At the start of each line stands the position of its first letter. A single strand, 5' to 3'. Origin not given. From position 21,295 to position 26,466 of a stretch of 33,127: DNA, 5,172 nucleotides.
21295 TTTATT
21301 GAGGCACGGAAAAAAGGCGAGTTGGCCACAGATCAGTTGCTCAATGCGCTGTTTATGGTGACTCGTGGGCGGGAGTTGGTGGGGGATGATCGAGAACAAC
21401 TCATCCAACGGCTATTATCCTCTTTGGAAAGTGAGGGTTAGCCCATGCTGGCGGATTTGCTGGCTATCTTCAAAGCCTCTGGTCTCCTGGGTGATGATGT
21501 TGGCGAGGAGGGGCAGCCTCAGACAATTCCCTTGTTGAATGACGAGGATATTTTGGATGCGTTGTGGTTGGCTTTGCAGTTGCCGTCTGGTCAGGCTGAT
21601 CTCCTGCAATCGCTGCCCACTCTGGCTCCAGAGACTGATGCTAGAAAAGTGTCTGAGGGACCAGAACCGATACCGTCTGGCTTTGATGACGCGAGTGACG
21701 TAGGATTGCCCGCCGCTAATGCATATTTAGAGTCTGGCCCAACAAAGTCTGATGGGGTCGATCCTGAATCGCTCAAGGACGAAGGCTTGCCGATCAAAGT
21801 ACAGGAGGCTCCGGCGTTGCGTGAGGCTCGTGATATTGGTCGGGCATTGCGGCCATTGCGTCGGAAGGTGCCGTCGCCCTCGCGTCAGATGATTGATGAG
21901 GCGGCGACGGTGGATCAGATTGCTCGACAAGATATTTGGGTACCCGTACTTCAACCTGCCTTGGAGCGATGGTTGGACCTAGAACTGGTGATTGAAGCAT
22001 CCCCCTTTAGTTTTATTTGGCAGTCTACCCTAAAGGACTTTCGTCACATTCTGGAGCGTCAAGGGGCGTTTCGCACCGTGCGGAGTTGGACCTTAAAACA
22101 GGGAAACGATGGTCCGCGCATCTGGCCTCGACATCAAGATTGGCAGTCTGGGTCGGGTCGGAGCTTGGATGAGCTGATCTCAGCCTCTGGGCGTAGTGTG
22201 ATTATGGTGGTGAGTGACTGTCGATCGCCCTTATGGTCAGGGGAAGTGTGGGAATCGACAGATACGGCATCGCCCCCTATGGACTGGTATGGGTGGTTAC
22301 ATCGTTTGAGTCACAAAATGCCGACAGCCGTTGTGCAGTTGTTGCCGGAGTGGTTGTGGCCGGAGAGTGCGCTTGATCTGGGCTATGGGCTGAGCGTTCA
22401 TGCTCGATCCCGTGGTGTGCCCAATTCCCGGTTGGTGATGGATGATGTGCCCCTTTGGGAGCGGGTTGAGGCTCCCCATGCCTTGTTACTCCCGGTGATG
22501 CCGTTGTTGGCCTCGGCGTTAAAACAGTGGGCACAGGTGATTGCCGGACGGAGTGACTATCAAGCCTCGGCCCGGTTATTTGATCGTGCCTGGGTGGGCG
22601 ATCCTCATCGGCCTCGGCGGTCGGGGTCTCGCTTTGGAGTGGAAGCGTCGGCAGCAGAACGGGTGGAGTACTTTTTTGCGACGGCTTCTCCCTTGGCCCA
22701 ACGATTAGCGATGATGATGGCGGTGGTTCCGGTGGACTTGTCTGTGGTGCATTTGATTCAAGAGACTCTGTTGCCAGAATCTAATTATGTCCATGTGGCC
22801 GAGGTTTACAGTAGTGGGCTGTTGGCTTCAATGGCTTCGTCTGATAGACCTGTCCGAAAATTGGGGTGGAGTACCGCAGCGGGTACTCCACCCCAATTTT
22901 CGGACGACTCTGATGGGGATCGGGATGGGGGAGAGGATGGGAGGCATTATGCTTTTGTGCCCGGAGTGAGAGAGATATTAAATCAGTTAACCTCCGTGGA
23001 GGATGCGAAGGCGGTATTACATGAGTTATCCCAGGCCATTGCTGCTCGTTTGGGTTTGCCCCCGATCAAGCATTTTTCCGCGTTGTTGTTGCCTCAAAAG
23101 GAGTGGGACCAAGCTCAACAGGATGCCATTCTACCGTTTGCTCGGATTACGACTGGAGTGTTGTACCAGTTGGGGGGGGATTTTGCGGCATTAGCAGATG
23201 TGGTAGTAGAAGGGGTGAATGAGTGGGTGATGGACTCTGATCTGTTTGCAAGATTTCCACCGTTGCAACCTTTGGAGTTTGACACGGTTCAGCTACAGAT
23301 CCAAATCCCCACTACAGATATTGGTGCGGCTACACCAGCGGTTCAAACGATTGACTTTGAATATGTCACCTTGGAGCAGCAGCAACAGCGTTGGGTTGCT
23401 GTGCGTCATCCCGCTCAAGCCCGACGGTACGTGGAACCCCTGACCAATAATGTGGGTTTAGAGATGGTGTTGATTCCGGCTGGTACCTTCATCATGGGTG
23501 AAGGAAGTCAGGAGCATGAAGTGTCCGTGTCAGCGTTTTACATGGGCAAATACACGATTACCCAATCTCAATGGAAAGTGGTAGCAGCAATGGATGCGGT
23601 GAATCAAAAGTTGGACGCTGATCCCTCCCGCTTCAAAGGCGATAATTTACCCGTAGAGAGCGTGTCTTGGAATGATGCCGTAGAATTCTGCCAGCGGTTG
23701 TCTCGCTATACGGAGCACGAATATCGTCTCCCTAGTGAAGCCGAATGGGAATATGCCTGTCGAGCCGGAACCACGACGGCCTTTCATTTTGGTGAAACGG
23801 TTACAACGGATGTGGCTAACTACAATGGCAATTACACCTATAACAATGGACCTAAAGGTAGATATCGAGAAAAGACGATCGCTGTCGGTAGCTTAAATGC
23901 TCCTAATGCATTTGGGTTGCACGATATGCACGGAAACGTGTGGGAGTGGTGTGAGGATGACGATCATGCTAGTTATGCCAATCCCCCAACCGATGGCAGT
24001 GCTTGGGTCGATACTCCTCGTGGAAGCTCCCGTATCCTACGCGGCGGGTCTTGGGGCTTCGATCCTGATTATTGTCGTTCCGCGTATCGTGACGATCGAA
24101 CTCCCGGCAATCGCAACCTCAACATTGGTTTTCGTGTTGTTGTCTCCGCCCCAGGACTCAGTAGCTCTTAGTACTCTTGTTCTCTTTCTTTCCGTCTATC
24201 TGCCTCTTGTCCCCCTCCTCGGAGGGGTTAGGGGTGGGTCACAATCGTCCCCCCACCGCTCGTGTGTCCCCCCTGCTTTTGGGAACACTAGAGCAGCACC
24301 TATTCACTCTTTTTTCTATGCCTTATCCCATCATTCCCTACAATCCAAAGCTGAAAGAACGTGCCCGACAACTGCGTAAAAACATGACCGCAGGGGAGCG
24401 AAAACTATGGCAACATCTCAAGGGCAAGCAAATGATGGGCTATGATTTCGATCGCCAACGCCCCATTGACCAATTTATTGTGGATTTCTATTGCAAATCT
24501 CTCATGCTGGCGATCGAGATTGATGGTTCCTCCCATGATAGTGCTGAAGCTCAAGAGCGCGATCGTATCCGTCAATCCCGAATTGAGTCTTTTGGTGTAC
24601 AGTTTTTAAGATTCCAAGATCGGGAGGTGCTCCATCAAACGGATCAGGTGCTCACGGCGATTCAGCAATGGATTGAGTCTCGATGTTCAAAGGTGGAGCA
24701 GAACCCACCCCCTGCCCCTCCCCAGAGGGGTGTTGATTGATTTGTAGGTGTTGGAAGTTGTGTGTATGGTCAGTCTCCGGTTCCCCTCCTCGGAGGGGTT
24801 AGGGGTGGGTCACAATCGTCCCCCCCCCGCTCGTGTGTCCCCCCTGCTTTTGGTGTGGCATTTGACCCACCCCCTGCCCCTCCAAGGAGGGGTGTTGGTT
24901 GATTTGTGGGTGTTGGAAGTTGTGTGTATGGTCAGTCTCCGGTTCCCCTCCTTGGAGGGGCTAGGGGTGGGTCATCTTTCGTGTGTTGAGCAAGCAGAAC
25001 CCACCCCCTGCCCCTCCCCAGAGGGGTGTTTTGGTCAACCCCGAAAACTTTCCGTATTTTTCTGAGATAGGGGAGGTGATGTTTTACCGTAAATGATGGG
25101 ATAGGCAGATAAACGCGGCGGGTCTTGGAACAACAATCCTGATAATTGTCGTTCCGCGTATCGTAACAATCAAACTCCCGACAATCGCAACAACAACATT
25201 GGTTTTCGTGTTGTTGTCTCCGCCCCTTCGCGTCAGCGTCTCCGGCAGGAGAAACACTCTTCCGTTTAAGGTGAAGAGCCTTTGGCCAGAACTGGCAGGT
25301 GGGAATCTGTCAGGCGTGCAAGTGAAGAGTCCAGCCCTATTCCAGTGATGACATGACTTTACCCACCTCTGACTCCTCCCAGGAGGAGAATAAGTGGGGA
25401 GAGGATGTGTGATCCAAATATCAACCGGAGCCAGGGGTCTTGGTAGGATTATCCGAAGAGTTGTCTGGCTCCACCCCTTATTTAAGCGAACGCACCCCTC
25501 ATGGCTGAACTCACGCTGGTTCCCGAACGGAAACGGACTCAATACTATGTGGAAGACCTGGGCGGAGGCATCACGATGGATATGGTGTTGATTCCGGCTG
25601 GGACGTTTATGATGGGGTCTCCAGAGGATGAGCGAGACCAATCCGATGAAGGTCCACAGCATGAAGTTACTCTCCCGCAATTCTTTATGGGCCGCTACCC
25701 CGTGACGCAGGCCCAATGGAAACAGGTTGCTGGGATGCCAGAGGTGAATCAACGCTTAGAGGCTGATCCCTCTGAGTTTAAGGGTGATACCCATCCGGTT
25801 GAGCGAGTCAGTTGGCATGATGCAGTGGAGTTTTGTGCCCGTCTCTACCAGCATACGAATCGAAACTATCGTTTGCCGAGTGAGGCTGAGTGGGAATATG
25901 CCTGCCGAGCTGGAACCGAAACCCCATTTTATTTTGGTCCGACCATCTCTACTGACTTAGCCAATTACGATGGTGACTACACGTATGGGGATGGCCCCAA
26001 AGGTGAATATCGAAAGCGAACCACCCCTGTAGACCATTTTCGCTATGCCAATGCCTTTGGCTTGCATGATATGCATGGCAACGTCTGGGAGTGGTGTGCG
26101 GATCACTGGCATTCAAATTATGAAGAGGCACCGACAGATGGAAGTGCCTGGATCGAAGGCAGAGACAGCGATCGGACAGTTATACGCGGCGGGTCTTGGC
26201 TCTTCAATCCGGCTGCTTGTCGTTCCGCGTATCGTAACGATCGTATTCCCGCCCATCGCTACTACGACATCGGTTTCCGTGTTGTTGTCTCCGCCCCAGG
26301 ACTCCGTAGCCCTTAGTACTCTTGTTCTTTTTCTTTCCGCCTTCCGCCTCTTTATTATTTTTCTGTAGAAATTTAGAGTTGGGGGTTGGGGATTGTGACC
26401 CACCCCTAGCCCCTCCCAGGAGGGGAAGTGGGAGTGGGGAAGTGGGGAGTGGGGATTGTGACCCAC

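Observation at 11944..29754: CIS baseplate and spike gene set split in two by about 11.9 kb of accessory DNA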

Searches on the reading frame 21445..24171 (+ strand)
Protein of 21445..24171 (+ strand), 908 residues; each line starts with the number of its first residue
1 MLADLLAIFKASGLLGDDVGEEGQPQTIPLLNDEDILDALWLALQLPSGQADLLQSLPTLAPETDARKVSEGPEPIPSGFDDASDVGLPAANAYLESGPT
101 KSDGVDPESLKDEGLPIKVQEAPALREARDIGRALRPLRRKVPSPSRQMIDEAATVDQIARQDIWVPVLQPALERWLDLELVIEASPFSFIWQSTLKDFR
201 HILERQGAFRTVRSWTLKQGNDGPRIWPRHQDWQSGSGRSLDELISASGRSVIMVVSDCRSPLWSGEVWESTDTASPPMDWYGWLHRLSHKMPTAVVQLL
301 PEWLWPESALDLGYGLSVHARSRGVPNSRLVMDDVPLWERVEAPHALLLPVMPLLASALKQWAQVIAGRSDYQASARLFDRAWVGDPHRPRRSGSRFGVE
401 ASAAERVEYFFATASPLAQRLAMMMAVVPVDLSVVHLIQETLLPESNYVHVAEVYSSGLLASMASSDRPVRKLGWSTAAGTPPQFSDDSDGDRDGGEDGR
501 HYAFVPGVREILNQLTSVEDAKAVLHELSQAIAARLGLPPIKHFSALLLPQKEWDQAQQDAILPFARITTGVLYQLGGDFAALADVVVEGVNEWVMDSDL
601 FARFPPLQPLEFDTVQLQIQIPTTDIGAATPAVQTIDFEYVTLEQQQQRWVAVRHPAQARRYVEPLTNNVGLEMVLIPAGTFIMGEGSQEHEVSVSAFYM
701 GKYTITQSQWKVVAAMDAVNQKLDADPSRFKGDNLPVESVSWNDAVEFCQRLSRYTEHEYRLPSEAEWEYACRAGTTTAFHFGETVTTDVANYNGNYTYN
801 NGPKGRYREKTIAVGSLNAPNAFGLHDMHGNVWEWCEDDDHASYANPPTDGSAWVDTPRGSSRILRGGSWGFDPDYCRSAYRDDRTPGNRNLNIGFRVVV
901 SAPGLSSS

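Call 4: search_protein_families(library=pfam, proteins=[window:21445-24171:+], max_evalue=0.01)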
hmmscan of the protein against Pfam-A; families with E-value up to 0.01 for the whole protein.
window:21445-24171:+ (908 aa): 1 family
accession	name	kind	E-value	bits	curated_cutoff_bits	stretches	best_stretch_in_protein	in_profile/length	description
PF03781.23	FGE-sulfatase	-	3.1e-50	171.7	23.3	1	673-899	4-254/255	Sulfatase-modifying factor enzyme 1-like domain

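Call 31: search_protein_families(library=padloc, proteins=[window:21445-24171:+], max_evalue=0.01)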
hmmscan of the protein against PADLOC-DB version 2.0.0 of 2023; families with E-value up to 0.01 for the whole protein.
window:21445-24171:+ (908 aa): 0 families

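Call 32: search_protein_families(library=ncbifam, proteins=[window:21445-24171:+], max_evalue=0.01)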
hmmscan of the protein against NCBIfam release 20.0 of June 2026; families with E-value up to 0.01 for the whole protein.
window:21445-24171:+ (908 aa): 9 families
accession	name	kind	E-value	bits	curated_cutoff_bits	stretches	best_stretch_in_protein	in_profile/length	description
NF041121.1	SAV_2336_NTERM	domain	3.7e-114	382.2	200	2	33-464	2-427/475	SAV_2336 N-terminal domain-related protein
NF051459.1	pyoverdine_PvdO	equivalog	4.4e-37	127.7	500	1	673-899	35-277/280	dihydropyoverdine dehydrogenase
TIGR03525.2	GldK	equivalog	2.2e-25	89.8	350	2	733-902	218-407/408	T9SS ring complex lipoprotein PorK/GldK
TIGR03440.2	egtB_TIGR03440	equivalog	3.1e-13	49.6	360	1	734-898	273-412/413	ergothioneine biosynthesis protein EgtB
NF041186.1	SenA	equivalog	1.9e-12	47.3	420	1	734-899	270-381/382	selenoneine synthase SenA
TIGR03524.1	GldJ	equivalog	1.2e-08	34.1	458.2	1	658-804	170-307/559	gliding motility lipoprotein GldJ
TIGR04344.1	ovoA_Nterm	equivalog_domain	7.2e-08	31.7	400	1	734-870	295-416/444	5-histidylcysteine sulfoxide synthase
TIGR03530.1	GldJ_short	equivalog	0.00012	21.1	382.9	0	758-780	208-230/396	gliding motility lipoprotein GldJ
TIGR02171.1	Fb_sc_TIGR02171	subfamily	0.0028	15.7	544.35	0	755-900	154-281/912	TIGR02171 family lipoprotein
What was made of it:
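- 21445..24171 (+): vWA-type component (SAV_2336 N-terminal domain) fused to an FGS domain. VR1 lies at 24039-24152. NCBIfam NF041121, 382 bits, and FGE-sulfatase, E 3e-50 (calls 4, 32).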

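Call 41: find_related_loci(query=window:21445-24171:+, collection=genome_contigs, flank=10000)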
Query window:21445-24171:+ (908 aa) in genome_contigs; peptide patterns used: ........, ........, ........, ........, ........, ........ (x = any residue, [..] = any of these).
599 stretches matched a pattern (row limit reached: there are more); 264 encode a relative of the query (tblastn E <= 1e-3); the best 80 are kept; 80 distinct loci.
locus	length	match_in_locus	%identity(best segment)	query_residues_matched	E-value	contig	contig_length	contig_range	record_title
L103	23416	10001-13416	37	109-903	2e-151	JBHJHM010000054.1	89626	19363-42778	MAG: Leptolyngbyaceae cyanobacterium isolate sb_S12C491_1 S12Ck141_451970, whole genome shotgun sequence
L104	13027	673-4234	32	32-902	2e-119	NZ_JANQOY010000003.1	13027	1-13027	MAG: Acaryochloris sp. IP29b_bin.148 k99_2223836, whole genome shotgun sequence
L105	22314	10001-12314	58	654-902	3e-92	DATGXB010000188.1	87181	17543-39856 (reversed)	MAG TPA_asm: Nostocaceae cyanobacterium isolate SMAG_U10597 k141_21510, whole genome shotgun sequence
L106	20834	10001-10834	56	636-906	3e-91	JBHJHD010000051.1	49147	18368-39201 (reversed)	MAG: Elainellaceae cyanobacterium isolate sb_S3C1527_1 S3Ck141_592457, whole genome shotgun sequence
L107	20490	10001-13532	42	31-902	0e+0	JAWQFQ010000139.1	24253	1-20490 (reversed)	MAG: Scytonema sp. PMC 1070.18 PMC1070_436_length_24253_cov_71.453715, whole genome shotgun sequence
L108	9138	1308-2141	54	633-902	6e-88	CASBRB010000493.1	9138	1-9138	MAG: uncultured cyanobacterium isolate PMM_0019 genome assembly, contig: PMM_0019_000000000493, whole genome shotgun seq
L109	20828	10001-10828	55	633-901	5e-88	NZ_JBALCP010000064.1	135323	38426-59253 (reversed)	MAG: Nostoc sp. isolate P12559 bin 8 NODE_18_length_135323_cov_198.474746, whole genome shotgun sequence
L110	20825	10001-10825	55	632-900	2e-87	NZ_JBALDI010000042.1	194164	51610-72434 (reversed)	MAG: Nostoc sp. isolate P14318 bin 17 NODE_22_length_194164_cov_93.941572, whole genome shotgun sequence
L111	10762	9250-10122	52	631-903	1e-87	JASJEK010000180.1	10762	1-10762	MAG: Xenococcaceae cyanobacterium MO_234.B1 MO_234.c_1613, whole genome shotgun sequence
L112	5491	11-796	58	658-901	5e-87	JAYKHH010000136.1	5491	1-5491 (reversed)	MAG: Leptolyngbyaceae cyanobacterium isolate 1583017 NODE_11566909, whole genome shotgun sequence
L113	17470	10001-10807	53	633-902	3e-86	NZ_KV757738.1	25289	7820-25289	Nostoc sp. KVJ20 contig_202, whole genome shotgun sequence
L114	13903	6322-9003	44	1-903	0e+0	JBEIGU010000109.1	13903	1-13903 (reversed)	MAG: Leptolyngbya sp. isolate Sample-102-S76-bin-167 Sample_102_S76-bin_167-k141_758574, whole genome shotgun sequence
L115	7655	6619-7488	53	633-901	8e-85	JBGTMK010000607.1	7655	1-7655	MAG: Nostoc sp. isolate JTS-RE360 k141_9689172, whole genome shotgun sequence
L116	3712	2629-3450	52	638-901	2e-85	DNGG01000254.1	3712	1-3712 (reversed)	MAG TPA_asm: Cyanobacteria bacterium UBA11372 contig_121, whole genome shotgun sequence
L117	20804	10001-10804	53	633-902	2e-84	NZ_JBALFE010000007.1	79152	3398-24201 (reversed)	MAG: Nostoc sp. isolate P943 bin 5 NODE_56_length_79152_cov_54.458960, whole genome shotgun sequence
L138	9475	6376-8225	45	605-903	4e-80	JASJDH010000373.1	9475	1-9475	MAG: Leptolyngbyaceae cyanobacterium MO_188.B28 MO_188.c_8526, whole genome shotgun sequence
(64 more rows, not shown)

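Call 70: search_protein_families(library=pfam, proteins=[L114:9164-9514:+, L114:9426-10610:+, L107:13986-15044:+, L107:15663-16121:+, L114:3768-5204:+, L114:2009-3775:+], max_evalue=0.001)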
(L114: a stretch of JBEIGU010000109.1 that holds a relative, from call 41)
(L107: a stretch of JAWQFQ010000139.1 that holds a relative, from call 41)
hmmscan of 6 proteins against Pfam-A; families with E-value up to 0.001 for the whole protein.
L114:9164-9514:+ (116 aa): 1 family
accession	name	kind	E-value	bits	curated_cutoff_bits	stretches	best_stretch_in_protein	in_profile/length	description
PF22296.2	bAvd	-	1.6e-20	74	40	1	6-108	3-106/107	bAvd-like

L114:9426-10610:+ (394 aa): 1 family
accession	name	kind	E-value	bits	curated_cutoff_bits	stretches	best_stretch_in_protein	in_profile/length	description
PF00078.32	RVT_1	-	1.1e-17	64.9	29.6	1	95-308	8-205/205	Reverse transcriptase (RNA-dependent DNA polymerase)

L107:13986-15044:+ (352 aa): 1 family
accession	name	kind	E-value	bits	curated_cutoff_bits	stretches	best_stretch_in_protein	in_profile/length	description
PF00078.32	RVT_1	-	7.2e-20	72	29.6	1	71-284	8-205/205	Reverse transcriptase (RNA-dependent DNA polymerase)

L107:15663-16121:+ (152 aa): 2 families
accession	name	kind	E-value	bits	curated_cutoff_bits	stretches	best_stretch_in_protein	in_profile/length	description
PF01850.27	PIN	-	5.8e-07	30.6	23.6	1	9-139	1-117/120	PIN domain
PF13470.12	PIN_3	-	0.00043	21.5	27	1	8-88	1-75/115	PIN domain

L114:3768-5204:+ (478 aa): 3 families
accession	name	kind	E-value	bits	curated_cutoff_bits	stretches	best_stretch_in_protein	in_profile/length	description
PF20028.4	VMAP-C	-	1.8e-29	103.7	27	1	206-470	3-226/226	vWA-MoxR associated protein C-terminal domain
PF19963.4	VMAP-M1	-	2.2e-07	31.9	25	1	92-181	12-101/113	vWA-MoxR associated protein middle region (VMAP-M) 1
PF19962.4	EAD9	-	5.5e-05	23.3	25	1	2-60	4-62/62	Effector-associated domain 9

L114:2009-3775:+ (588 aa): 2 families
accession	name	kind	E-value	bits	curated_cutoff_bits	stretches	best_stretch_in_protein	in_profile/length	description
PF12770.12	CHAT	-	7.8e-12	45.7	24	1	107-269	82-266/289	CHAT domain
PF13676.11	TIR_2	-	1.4e-10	42.2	28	1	363-481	1-104/122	TIR domain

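Call 85: find_encoding_contigs(protein=window:21445-24171:+, flank=10000, max_places=5)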
Protein window:21445-24171:+ (908 aa): no gene with exactly this product is on record in the collection.

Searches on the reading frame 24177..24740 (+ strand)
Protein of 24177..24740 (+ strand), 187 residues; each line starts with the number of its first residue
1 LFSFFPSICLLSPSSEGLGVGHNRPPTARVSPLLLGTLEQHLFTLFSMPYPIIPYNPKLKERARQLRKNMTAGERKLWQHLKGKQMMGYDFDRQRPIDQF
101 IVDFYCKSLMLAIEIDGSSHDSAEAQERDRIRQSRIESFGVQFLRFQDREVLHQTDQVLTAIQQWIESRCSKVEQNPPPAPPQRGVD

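Call 4: search_protein_families(library=pfam, proteins=[window:24177-24740:+], max_evalue=0.01)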
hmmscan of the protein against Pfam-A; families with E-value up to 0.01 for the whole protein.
window:24177-24740:+ (187 aa): 3 families
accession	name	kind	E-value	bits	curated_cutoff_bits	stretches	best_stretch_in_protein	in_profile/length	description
PF04480.18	DUF559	-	3.7e-32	110.9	20.6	1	58-166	2-108/109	Protein of unknown function (DUF559)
PF18741.7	MTES_1575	-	1.2e-10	41.8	38.2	1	87-164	12-94/96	REase_MTES_1575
PF10881.14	DUF2726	-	2.6e-06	27.6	24.7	1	97-157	59-118/126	Protein of unknown function (DUF2726)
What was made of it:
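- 24177..24740 (+): DUF559 (Vsr-like endonuclease fold) gene embedded in MITE copies (24199-24282, 24697-25030). It occupies the place of avd/RT in related cassettes. Pfam PF04480, E 3.7e-32 (call 4).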

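Call 31: search_protein_families(library=padloc, proteins=[window:24177-24740:+], max_evalue=0.01)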
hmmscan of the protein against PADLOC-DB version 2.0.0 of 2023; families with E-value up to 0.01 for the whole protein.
window:24177-24740:+ (187 aa): 4 families
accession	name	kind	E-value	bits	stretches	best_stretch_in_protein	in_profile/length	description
PDLC05009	PDC-S37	-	4.6e-07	26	1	107-177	1278-1349/1550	-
PDLC03210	mREase_II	-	9.6e-07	26.4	1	101-168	54-117/294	Type II methyl-directed restriction enzyme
PDLC02194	Hhe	-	5.1e-05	18.6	1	103-164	1715-1778/1911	-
PDLC02868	DpdF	-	0.00075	15.3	1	101-163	83-145/1078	DpdF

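Call 32: search_protein_families(library=ncbifam, proteins=[window:24177-24740:+], max_evalue=0.01)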
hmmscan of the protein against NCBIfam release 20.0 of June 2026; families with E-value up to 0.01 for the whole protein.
window:24177-24740:+ (187 aa): 3 families
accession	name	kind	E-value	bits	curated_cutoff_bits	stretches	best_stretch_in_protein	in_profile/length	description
NF007294.0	PRK09767.1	equivalog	2e-22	79.5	218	1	58-170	4-114/117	DUF559 domain-containing protein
NF058533.1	antiphage_ProA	equivalog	0.0044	14.4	1500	1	88-175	1618-1712/1903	anti-phage protein ProA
NF042953.1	Hhe_antiphage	equivalog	0.0062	13.9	2000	1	110-163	1623-1677/1797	DUF4011 domain-containing anti-phage protein Hhe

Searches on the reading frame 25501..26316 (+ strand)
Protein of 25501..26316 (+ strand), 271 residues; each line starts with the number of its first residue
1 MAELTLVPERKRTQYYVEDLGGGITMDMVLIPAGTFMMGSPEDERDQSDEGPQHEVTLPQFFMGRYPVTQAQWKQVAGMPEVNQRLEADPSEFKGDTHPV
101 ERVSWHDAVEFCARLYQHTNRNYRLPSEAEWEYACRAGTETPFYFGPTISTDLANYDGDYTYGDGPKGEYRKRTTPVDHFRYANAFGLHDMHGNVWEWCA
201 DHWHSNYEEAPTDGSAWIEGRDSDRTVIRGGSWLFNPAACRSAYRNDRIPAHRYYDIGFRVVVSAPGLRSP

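Call 4: search_protein_families(library=pfam, proteins=[window:25501-26316:+], max_evalue=0.01)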
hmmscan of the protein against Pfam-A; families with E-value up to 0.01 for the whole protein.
window:25501-26316:+ (271 aa): 1 family
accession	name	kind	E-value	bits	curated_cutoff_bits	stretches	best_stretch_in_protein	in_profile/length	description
PF03781.23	FGE-sulfatase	-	4.6e-60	203.9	23.3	1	27-262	4-254/255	Sulfatase-modifying factor enzyme 1-like domain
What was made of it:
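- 25501..26316 (+): Stand-alone FGS (FGE-sulfatase/C-type-lectin-like) gene carrying variable region VR2 (26184-26297). Pfam PF03781, E 4.6e-60 (call 4).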

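Call 31: search_protein_families(library=padloc, proteins=[window:25501-26316:+], max_evalue=0.01)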
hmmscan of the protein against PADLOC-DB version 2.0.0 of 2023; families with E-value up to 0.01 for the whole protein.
window:25501-26316:+ (271 aa): 0 families

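Call 32: search_protein_families(library=ncbifam, proteins=[window:25501-26316:+], max_evalue=0.01)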
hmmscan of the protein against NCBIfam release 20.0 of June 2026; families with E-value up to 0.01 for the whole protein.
window:25501-26316:+ (271 aa): 9 families
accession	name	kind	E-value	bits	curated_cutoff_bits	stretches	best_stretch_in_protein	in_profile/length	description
NF051459.1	pyoverdine_PvdO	equivalog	1.2e-50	172.2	500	1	27-262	35-277/280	dihydropyoverdine dehydrogenase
TIGR03525.2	GldK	equivalog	8.1e-30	104.4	350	2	96-265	218-407/408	T9SS ring complex lipoprotein PorK/GldK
TIGR03440.2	egtB_TIGR03440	equivalog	4.9e-23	81.9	360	2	96-261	272-412/413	ergothioneine biosynthesis protein EgtB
NF041186.1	SenA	equivalog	6.7e-17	61.9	420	1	97-262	270-381/382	selenoneine synthase SenA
TIGR04344.1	ovoA_Nterm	equivalog_domain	9.5e-13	47.8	400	1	98-262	296-444/444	5-histidylcysteine sulfoxide synthase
TIGR02171.1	Fb_sc_TIGR02171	subfamily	3.1e-08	32.1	544.35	1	119-263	155-281/912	TIGR02171 family lipoprotein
TIGR03530.1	GldJ_short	equivalog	1.1e-06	27.8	382.9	0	121-139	208-226/396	gliding motility lipoprotein GldJ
TIGR03524.1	GldJ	equivalog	1.8e-06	26.9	458.2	1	156-204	319-366/559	gliding motility lipoprotein GldJ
TIGR04373.1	egtB_X_signatur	signature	0.0097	16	71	0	225-261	12-48/50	EgtB-related enzyme signature domain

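Call 83: find_encoding_contigs(protein=window:25501-26316:+, flank=10000, max_places=5)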
Protein window:25501-26316:+ (271 aa): no gene with exactly this product is on record in the collection.
